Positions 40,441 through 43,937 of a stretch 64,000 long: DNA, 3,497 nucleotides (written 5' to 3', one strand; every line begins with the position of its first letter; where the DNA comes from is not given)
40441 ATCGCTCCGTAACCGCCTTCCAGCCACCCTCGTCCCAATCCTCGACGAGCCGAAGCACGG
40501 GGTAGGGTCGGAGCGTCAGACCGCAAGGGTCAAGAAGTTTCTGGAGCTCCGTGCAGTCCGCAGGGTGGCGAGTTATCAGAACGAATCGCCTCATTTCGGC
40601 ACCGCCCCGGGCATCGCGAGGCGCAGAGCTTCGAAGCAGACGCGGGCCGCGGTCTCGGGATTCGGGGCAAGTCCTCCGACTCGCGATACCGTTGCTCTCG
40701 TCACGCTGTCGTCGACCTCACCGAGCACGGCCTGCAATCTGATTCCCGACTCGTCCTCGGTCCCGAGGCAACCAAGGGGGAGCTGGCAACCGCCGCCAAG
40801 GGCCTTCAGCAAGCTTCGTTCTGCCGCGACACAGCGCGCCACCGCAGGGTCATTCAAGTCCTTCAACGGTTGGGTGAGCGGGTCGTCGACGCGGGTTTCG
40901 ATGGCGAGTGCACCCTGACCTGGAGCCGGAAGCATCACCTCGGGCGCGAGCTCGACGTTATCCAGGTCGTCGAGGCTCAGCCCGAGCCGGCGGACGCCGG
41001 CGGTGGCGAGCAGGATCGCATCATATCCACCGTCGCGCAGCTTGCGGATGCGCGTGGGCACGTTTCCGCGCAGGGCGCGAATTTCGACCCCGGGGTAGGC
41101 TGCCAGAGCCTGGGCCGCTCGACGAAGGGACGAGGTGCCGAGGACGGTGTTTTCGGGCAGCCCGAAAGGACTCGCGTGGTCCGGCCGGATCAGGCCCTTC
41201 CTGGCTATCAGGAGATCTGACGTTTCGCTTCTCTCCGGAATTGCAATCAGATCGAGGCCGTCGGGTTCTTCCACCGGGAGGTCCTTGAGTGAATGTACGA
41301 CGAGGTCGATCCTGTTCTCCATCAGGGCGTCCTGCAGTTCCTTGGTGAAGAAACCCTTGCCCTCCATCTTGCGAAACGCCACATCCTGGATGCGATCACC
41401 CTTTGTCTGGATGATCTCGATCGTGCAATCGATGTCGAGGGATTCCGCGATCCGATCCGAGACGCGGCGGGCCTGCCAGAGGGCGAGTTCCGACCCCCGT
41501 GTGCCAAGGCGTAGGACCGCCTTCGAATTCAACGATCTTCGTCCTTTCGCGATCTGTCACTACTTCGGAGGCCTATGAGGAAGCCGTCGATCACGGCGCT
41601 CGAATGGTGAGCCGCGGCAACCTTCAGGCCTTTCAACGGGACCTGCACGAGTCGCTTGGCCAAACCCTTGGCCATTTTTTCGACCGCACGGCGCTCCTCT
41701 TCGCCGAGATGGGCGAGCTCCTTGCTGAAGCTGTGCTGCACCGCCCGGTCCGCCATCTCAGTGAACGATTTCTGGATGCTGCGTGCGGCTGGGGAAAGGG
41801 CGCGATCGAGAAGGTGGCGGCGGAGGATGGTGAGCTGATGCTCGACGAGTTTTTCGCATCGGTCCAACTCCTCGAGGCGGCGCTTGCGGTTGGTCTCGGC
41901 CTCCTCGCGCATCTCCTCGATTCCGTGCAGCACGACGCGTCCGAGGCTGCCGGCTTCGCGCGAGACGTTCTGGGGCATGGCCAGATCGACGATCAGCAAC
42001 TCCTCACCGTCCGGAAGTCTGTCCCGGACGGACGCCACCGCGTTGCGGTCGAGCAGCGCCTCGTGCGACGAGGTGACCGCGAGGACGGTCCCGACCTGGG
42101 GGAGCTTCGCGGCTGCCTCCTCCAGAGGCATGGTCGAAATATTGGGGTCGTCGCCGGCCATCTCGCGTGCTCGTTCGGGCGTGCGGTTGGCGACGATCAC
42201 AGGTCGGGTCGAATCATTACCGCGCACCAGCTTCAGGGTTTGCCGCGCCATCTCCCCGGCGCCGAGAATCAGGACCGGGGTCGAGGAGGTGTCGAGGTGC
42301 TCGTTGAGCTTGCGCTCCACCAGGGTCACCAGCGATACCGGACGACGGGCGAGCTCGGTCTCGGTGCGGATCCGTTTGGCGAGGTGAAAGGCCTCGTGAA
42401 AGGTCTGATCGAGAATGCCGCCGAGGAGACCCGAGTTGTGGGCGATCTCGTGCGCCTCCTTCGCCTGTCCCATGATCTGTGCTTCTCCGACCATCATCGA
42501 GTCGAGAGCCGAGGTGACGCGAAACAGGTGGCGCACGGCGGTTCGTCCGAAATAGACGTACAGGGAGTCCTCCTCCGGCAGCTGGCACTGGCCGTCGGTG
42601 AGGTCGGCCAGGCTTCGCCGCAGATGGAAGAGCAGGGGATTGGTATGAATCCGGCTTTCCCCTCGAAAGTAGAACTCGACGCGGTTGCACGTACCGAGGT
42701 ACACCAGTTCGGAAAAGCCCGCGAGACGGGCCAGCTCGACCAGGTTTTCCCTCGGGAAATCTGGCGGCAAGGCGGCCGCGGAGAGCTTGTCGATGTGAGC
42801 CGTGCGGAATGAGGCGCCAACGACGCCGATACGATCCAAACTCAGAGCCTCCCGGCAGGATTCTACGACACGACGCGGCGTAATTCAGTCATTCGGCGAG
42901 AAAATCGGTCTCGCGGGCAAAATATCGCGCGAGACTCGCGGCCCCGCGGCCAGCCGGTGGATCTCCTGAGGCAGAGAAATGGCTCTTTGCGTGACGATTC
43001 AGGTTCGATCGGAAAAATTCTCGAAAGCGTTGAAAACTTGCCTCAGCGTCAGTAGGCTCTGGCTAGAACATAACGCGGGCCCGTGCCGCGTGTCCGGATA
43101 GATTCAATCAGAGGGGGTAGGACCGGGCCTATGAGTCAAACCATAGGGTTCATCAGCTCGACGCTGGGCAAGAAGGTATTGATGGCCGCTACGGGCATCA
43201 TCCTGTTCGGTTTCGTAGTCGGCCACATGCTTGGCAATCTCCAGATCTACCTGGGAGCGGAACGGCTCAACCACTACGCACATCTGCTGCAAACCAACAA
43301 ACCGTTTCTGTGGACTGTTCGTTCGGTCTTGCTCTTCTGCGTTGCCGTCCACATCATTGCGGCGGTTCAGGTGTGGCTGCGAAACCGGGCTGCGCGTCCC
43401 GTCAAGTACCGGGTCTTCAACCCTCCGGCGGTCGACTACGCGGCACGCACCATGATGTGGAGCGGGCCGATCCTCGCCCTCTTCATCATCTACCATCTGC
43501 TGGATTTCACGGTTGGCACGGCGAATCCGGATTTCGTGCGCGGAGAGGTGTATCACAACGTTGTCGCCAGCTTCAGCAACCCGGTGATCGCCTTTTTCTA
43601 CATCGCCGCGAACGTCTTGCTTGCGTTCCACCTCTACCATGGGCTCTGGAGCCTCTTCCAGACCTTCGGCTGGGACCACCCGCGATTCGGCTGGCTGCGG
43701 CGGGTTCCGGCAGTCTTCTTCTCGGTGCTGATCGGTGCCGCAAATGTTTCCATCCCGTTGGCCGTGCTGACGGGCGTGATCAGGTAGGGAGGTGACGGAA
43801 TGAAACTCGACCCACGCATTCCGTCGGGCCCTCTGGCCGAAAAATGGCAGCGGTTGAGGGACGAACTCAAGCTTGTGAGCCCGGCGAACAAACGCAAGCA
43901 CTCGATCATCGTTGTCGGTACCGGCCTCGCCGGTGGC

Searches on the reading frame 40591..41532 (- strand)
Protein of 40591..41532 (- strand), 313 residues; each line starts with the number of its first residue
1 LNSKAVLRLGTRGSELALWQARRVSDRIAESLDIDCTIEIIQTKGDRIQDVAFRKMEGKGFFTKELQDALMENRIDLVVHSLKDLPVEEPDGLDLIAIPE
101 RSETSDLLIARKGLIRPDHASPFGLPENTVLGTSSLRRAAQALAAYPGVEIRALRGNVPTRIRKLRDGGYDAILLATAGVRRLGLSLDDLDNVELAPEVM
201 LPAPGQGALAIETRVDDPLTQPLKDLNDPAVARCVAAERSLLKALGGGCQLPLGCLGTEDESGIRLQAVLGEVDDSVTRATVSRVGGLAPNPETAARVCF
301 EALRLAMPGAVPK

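Call 79: search_protein_families(library=pfam, proteins=[window:40591-41532:-], max_evalue=0.00001)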
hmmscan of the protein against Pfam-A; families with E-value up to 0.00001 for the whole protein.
window:40591-41532:- (313 aa): 2 families
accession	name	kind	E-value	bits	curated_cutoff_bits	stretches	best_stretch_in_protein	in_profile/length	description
PF01379.25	Porphobil_deam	-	4.9e-72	242.2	22.1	1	7-219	1-204/207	Porphobilinogen deaminase, dipyromethane cofactor binding domain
PF03900.20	Porphobil_deamC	-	2e-11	44.5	26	1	233-285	2-55/74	Porphobilinogen deaminase, C-terminal domain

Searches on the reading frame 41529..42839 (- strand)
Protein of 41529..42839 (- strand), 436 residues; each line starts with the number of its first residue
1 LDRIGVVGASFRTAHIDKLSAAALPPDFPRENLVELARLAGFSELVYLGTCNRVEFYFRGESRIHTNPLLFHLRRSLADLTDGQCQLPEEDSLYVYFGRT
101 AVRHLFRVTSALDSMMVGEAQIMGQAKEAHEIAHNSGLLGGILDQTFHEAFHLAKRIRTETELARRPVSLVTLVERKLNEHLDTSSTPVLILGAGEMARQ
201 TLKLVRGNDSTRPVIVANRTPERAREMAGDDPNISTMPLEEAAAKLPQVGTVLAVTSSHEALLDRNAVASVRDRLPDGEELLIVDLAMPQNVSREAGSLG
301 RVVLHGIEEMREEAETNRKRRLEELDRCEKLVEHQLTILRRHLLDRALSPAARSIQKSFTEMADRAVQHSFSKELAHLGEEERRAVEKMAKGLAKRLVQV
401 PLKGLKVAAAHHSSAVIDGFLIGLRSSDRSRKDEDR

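Call 79: search_protein_families(library=pfam, proteins=[window:41529-42839:-], max_evalue=0.00001)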
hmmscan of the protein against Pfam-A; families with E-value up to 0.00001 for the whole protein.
window:41529-42839:- (436 aa): 3 families
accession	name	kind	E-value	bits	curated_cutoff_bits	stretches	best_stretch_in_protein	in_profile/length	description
PF05201.20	GlutR_N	-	1.3e-36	126.1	27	1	7-161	1-151/151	Glutamyl-tRNAGlu reductase, N-terminal domain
PF01488.26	Shikimate_DH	-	5.2e-20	72.4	24.3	1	179-312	8-137/138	Shikimate / quinate 5-dehydrogenase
PF00745.25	GlutR_dimer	-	7.2e-07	29.9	22.9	1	328-413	2-85/99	Glutamyl-tRNAGlu reductase, dimerisation domain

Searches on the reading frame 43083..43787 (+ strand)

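Call 79: search_protein_families(library=pfam, proteins=[window:43083-43787:+], max_evalue=0.00001)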
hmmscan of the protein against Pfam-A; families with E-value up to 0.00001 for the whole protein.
window:43083-43787:+ (234 aa): 1 family
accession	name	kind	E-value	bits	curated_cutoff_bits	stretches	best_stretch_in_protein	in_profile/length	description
PF01127.27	Sdh_cyt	-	1.9e-07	31.6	25.8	1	119-203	21-104/122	Succinate dehydrogenase/Fumarate reductase transmembrane subunit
